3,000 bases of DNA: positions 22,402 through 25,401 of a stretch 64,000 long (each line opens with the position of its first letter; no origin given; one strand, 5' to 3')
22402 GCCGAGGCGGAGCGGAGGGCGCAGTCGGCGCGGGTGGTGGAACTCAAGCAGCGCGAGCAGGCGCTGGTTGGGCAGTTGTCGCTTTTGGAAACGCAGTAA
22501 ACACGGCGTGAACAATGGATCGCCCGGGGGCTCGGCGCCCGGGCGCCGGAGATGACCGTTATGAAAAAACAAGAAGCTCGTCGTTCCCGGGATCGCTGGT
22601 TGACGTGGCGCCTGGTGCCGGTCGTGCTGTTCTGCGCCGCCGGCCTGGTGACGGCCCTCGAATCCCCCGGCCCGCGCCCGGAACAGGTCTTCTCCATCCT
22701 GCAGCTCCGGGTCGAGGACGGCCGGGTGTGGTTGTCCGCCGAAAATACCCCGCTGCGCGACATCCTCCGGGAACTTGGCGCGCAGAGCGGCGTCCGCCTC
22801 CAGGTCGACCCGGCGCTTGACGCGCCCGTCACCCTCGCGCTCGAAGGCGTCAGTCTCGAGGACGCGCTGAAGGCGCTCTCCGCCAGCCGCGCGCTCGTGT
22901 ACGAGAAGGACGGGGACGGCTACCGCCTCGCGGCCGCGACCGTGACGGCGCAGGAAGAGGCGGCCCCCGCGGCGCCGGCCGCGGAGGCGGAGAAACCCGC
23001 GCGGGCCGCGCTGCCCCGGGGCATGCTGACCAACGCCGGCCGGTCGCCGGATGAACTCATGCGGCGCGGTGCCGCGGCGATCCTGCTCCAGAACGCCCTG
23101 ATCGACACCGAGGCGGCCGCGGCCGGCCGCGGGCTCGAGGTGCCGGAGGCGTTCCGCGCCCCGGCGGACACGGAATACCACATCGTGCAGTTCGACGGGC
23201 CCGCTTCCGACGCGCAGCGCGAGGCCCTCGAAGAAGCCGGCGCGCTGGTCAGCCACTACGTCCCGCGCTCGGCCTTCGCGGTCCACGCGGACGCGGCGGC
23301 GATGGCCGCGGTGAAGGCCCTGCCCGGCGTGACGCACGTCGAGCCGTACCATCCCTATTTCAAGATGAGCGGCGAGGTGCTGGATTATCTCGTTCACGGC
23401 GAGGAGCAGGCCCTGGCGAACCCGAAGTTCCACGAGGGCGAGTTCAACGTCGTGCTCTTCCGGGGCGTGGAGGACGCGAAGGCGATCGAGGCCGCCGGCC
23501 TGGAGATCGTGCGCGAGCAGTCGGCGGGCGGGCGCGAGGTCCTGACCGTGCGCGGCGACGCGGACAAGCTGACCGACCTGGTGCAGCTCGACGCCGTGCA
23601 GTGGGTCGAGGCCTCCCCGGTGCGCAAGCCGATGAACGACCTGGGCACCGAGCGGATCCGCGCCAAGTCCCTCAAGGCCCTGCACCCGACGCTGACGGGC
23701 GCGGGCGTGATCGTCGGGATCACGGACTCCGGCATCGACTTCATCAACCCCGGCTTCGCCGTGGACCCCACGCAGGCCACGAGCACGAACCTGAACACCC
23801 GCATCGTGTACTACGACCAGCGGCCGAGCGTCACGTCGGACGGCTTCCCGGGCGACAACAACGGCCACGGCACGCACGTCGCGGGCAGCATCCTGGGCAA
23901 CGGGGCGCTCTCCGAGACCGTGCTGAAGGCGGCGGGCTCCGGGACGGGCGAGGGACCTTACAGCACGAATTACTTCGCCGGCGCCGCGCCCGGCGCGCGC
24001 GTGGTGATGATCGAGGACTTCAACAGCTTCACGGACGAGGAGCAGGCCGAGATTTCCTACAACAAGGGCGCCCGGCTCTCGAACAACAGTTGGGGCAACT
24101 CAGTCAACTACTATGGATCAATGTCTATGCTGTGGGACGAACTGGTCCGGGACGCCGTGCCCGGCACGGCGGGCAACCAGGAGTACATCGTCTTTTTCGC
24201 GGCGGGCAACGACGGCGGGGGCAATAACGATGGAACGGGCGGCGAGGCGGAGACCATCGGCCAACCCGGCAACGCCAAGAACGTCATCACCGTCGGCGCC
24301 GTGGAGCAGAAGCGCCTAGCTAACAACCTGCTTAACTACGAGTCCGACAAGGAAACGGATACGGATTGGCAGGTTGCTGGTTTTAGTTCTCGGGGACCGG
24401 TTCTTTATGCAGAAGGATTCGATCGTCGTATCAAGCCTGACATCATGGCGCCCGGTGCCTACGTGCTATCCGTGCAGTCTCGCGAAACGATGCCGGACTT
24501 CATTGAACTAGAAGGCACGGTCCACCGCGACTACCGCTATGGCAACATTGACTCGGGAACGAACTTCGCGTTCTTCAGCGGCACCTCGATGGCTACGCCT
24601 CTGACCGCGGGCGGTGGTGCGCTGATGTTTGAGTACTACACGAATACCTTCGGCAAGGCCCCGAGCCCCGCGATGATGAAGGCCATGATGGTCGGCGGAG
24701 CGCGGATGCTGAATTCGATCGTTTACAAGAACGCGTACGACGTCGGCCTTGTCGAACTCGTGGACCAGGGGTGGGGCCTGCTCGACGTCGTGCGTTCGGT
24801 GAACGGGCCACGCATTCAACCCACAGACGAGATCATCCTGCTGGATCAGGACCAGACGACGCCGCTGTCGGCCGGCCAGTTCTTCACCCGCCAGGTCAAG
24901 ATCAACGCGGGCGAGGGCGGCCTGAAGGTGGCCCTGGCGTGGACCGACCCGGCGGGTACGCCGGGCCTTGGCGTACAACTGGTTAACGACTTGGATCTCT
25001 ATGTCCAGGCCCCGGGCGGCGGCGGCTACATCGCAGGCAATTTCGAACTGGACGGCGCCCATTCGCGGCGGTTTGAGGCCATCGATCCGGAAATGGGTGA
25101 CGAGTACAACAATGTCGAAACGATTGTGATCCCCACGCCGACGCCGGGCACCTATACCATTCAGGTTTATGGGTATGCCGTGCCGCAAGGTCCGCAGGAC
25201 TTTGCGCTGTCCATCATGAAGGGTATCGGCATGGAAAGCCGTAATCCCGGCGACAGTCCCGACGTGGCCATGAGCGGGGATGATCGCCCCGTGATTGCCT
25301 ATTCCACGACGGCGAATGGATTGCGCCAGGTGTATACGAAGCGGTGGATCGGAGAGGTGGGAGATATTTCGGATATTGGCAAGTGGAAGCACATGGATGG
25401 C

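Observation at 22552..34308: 3918-aa membrane-anchored protein combining an STN-like domain, a subtilisin (S8) protease, long runs of thrombospondin-type-3 calcium-binding repeats, and Kelch/lectin-like modules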

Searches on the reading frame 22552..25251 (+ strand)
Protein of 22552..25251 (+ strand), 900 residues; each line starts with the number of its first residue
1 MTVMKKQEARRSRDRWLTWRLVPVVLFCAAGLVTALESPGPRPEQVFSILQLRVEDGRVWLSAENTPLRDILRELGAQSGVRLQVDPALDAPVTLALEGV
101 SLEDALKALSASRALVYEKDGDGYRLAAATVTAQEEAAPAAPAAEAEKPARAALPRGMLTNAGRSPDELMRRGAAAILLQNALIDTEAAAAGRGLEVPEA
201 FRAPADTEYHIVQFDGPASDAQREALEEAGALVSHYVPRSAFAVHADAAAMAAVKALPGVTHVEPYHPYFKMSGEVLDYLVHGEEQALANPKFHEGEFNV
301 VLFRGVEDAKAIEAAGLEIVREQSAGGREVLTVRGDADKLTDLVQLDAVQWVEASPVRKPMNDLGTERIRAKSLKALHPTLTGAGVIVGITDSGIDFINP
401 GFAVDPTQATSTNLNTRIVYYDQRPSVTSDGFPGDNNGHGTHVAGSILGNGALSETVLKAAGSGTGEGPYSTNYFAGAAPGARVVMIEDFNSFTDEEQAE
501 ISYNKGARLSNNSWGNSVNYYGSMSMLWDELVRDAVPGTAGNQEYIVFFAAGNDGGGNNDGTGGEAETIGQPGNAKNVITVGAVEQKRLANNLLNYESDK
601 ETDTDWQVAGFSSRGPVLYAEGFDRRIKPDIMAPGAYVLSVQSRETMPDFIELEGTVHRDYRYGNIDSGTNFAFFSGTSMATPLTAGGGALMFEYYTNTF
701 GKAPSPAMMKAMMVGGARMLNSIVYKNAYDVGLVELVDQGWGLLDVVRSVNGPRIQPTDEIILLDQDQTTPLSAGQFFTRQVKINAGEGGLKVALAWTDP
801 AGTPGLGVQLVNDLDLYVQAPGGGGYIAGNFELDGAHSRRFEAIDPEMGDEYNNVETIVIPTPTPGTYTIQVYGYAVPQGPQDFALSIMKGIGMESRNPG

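Call 11: find_homologous_proteins(query=window:22552-25251:+, max_evalue=0.00001)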
Query window:22552-25251:+ (900 aa): 41 proteins with E <= 0.00001 among 8000 candidates.
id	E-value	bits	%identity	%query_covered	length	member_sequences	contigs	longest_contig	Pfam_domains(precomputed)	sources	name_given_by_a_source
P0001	0.0e+0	1022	55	97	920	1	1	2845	PF00082.28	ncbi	ncbi:MAG TPA: S8 family serine peptidase, partial [Kiritimatiellia bacterium]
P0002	6.4e-267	906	51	98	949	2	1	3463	PF00082.28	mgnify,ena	mgnify:CR=1 FL=1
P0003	6.1e-265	900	51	98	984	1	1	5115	PF00082.28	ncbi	-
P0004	6.1e-198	678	57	63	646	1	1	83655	PF00082.28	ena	-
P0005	3.5e-169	583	46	72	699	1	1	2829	PF00082.28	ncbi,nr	ncbi:MAG TPA: hypothetical protein ENG36_01140, partial [Lentisphaerae bacterium]|nr:hypothetical pr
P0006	7.2e-148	513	48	62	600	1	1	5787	PF00082.28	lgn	-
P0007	1.3e-61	227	32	80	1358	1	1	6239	PF00082.28,PF19077.7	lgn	-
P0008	3.1e-50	190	30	82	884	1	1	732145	PF00082.28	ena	-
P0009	1.7e-49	187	30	76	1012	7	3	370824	PF00082.28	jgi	jgi:serine protease AprX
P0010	2.0e-49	187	34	57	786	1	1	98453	PF00082.28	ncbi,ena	-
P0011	2.2e-47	180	30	63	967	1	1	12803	PF00082.28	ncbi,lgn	-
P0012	2.9e-45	173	31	63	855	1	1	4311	PF04151.22,PF00082.28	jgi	jgi:subtilisin family serine protease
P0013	1.0e-43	168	29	57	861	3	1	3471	PF00082.28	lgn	-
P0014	8.6e-43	165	31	76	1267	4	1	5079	PF04151.22,PF00082.28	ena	-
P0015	3.8e-38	150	30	76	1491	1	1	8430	PF03160.21,PF01483.28,PF00082.28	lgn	-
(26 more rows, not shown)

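Call 18: find_related_loci(query=A3, collection=genome_contigs, flank=10000)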
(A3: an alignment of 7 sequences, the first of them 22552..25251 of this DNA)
Query A3 (900 aa) in genome_contigs; peptide patterns used: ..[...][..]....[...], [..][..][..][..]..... (x = any residue, [..] = any of these).
299 stretches matched a pattern; 246 encode a relative of the query (tblastn E <= 1e-3); the best 80 are kept; 80 distinct loci.
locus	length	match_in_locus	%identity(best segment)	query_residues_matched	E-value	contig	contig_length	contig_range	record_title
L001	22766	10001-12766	80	1-900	0e+0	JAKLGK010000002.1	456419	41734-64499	MAG: Verrucomicrobia bacterium isolate RA.bin38 RA.bin38_2, whole genome shotgun sequence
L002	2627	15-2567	58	61-900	0e+0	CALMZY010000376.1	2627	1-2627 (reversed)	MAG TPA_asm: uncultured Lentisphaerae bacterium isolate SRR8868559_bin.156_CONCOCT_v1.1_MAG genome assembly, contig: ERZ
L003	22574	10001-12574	57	50-900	0e+0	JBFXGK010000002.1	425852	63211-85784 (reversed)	MAG: Kiritimatiellia bacterium isolate CA_2019_TPIn_161 NODE_51_length_425852_cov_39.923836_TPIn, whole genome shotgun s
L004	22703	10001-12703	56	11-900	0e+0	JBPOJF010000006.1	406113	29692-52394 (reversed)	MAG: Lentisphaerota bacterium isolate MAG_8164 c_000000609658, whole genome shotgun sequence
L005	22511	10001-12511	56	49-900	0e+0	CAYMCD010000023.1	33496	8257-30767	MAG TPA_asm: uncultured Verrucomicrobiota bacterium isolate binchicken_co16_330 genome assembly, contig: NODE_2168_lengt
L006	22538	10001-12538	54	53-900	0e+0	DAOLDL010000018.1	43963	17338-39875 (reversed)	MAG TPA_asm: Kiritimatiellia bacterium isolate AMR_MDS_0153 NODE_184_length_43963_cov_16.908286, whole genome shotgun se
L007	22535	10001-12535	55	55-900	0e+0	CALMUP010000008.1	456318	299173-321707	MAG TPA_asm: uncultured Verrucomicrobia bacterium isolate SRR2107179_bin.17_CONCOCT_v1.1_MAG genome assembly, contig: ER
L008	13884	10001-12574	53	41-900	0e+0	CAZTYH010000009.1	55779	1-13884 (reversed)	MAG TPA_asm: uncultured Verrucomicrobiota bacterium isolate SRP241326_co1_344 genome assembly, contig: NODE_972_length_5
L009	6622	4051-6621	53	21-878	0e+0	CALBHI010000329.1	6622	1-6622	MAG TPA_asm: uncultured Verrucomicrobia bacterium isolate SRR5576005_bin.32_CONCOCT_v1.1_MAG genome assembly, contig: ER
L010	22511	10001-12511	54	61-900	0e+0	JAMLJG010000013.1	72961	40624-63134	MAG: Kiritimatiellia bacterium isolate ACE_NR_VERR3 ACE_NR_VERR3_13, whole genome shotgun sequence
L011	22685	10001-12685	50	6-900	0e+0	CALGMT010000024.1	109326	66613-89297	MAG: uncultured bacterium isolate N1_Bin_METABAT__120_1 genome assembly, contig: c_000002869828, whole genome shotgun se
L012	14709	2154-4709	51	53-895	0e+0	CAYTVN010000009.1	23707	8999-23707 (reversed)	MAG TPA_asm: uncultured Verrucomicrobiota bacterium isolate SRP173033_co1_159 genome assembly, contig: NODE_3486_length_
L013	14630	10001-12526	52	61-897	0e+0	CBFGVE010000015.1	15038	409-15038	MAG TPA_asm: uncultured bacterium isolate SRR17295757_concoct_88 genome assembly, contig: ERZ23398518.4382, whole genome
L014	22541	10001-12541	50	61-900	0e+0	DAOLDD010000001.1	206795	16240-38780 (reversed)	MAG TPA_asm: Kiritimatiellia bacterium isolate AMR_MDS_0145 NODE_6_length_206795_cov_25.297364, whole genome shotgun seq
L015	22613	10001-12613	51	26-900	0e+0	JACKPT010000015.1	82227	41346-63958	MAG: Verrucomicrobia bacterium isolate HK-STAS-VERR-1 HK-STAS-VERR-1_15, whole genome shotgun sequence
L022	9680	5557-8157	46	37-892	0e+0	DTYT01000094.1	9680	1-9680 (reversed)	MAG TPA_asm: Kiritimatiellae bacterium isolate UWMA-0228 k99_1668039, whole genome shotgun sequence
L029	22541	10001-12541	41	10-900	0e+0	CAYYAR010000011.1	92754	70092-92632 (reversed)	MAG TPA_asm: uncultured Verrucomicrobiota bacterium isolate SRP319275_co3_139 genome assembly, contig: NODE_371_length_9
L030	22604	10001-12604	47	28-892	0e+0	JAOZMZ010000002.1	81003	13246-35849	MAG: Kiritimatiellia bacterium isolate GMC4_bin_25 GMC4_90_length_81003_cov_9.657447, whole genome shotgun sequence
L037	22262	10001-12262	32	161-888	1e-78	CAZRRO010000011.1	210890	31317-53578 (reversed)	MAG TPA_asm: uncultured Verrucomicrobiota bacterium isolate SRP302895_co1_249 genome assembly, contig: NODE_104_length_2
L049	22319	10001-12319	30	113-877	3e-70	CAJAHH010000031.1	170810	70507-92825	MAG: uncultured Verrucomicrobia bacterium isolate Loc081215-4m_bin-0913 genome assembly, contig: bin-0913:031/160, whole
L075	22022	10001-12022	32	195-887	1e-60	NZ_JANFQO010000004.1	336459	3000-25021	Tahibacter harae strain P2K NODE_4+_length_336459_cov_48.843, whole genome shotgun sequence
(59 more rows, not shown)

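Call 72: search_protein_families(library=pfam, proteins=[L029:5062-6069:+, L029:6015-6698:+, L029:6679-7329:+, L029:7326-7775:+, L029:7772-9688:+, L030:4696-6741:-, L030:6835-7506:-, L030:7503-8351:-, L030:8144-9229:-, L030:2420-4648:-], max_evalue=0.01)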
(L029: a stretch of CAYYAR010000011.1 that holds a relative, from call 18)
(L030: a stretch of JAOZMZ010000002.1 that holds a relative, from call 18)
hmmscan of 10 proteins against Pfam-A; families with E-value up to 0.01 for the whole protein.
L029:5062-6069:+ (335 aa): 0 families

L029:6015-6698:+ (227 aa): 0 families

L029:6679-7329:+ (216 aa): 1 family
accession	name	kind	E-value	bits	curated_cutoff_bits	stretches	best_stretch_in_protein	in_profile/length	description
PF04612.17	T2SSM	-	0.0019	18.9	27.8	1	16-72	19-75/160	Type II secretion system (T2SS), protein M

L029:7326-7775:+ (149 aa): 0 families

L029:7772-9688:+ (638 aa): 2 families
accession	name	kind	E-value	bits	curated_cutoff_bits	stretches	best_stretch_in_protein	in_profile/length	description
PF00263.26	Secretin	-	4.7e-32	111.4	27.5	1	404-570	1-164/169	Bacterial type II and III secretion system protein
PF03958.22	Secretin_N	-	5.1e-05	23.9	28.2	1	204-265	4-69/69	Bacterial type II/III secretion system short domain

L030:4696-6741:- (681 aa): 3 families
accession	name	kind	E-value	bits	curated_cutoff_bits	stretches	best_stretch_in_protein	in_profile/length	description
PF00263.26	Secretin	-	2.1e-38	132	27.5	1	479-647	1-165/169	Bacterial type II and III secretion system protein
PF03958.22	Secretin_N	-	2.4e-09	37.7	28.2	1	236-296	3-69/69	Bacterial type II/III secretion system short domain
PF21305.2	type_II_gspD_N0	-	0.006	16.9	27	0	157-207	3-57/71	GspD-like, N0 domain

L030:6835-7506:- (223 aa): 0 families

L030:7503-8351:- (282 aa): 0 families

L030:8144-9229:- (361 aa): 1 family
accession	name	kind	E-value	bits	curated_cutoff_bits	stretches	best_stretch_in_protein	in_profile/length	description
PF11104.14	PilM_2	-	2.5e-07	30.4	27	1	136-356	108-337/340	Type IV pilus assembly protein PilM;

L030:2420-4648:- (742 aa): 1 family
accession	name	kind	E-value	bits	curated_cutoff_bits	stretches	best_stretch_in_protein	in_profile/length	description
PF00512.31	HisKA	-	3.5e-08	33.8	26.9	1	386-447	4-64/66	His Kinase A (phospho-acceptor) domain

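Call 81: search_protein_families(library=pfam, proteins=[L037:9716-17203:+, L049:9812-18682:+, L075:9533-13156:+], max_evalue=0.001)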
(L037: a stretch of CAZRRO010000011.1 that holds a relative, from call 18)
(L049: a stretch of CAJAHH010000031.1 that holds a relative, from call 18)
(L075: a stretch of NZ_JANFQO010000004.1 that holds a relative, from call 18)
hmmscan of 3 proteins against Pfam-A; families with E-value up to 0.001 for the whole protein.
L037:9716-17203:+ (2496 aa): 4 families
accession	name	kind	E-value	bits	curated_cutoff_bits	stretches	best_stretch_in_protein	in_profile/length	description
PF00082.27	Peptidase_S8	-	1.2e-42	146.6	21.8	1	311-694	1-288/288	Subtilase family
PF04151.21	PPC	-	1.9e-14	54.7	25.9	1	2080-2155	3-69/70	Bacterial pre-peptidase C-terminal domain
PF13385.13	Laminin_G_3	-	6.8e-12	46.2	27.6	1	1357-1458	51-150/151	Concanavalin A-like lectin/glucanases superfamily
PF01483.27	P_proprotein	-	5.3e-11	42.9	21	1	1339-1383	6-51/86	Proprotein convertase P-domain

L049:9812-18682:+ (2957 aa): 8 families
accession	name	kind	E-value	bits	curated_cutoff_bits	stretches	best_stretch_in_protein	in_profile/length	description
PF00082.27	Peptidase_S8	-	3.8e-43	148.3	21.8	1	315-668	1-276/288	Subtilase family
PF17963.7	Big_9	-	1.6e-25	90.2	23.6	3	2603-2679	1-77/89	Bacterial Ig domain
PF04151.21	PPC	-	3.8e-12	47.3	25.9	1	2006-2081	4-69/70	Bacterial pre-peptidase C-terminal domain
PF01483.27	P_proprotein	-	5.2e-10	39.7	21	0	1360-1397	2-39/86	Proprotein convertase P-domain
PF16184.11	Cadherin_3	-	1.5e-09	38.2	25.5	0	2809-2840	22-47/106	Cadherin-like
PF18957.6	RibLong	-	9.6e-07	30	27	0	2619-2677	16-77/93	Long Rib domain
PF16408.10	DUF5016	-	6.6e-06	26.7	31.2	0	2433-2463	43-73/120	Domain of unknown function (DUF5016)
PF13385.13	Laminin_G_3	-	0.00051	20.6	27.6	1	1403-1482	73-150/151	Concanavalin A-like lectin/glucanases superfamily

L075:9533-13156:+ (1208 aa): 3 families
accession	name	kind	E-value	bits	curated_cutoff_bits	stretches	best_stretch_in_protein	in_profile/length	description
PF00082.27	Peptidase_S8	-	9.9e-37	127.2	21.8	1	354-689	3-288/288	Subtilase family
PF01483.27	P_proprotein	-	1.5e-09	38.3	21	0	1158-1189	53-84/86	Proprotein convertase P-domain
PF04151.21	PPC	-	7.8e-05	23.9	25.9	1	721-817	3-70/70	Bacterial pre-peptidase C-terminal domain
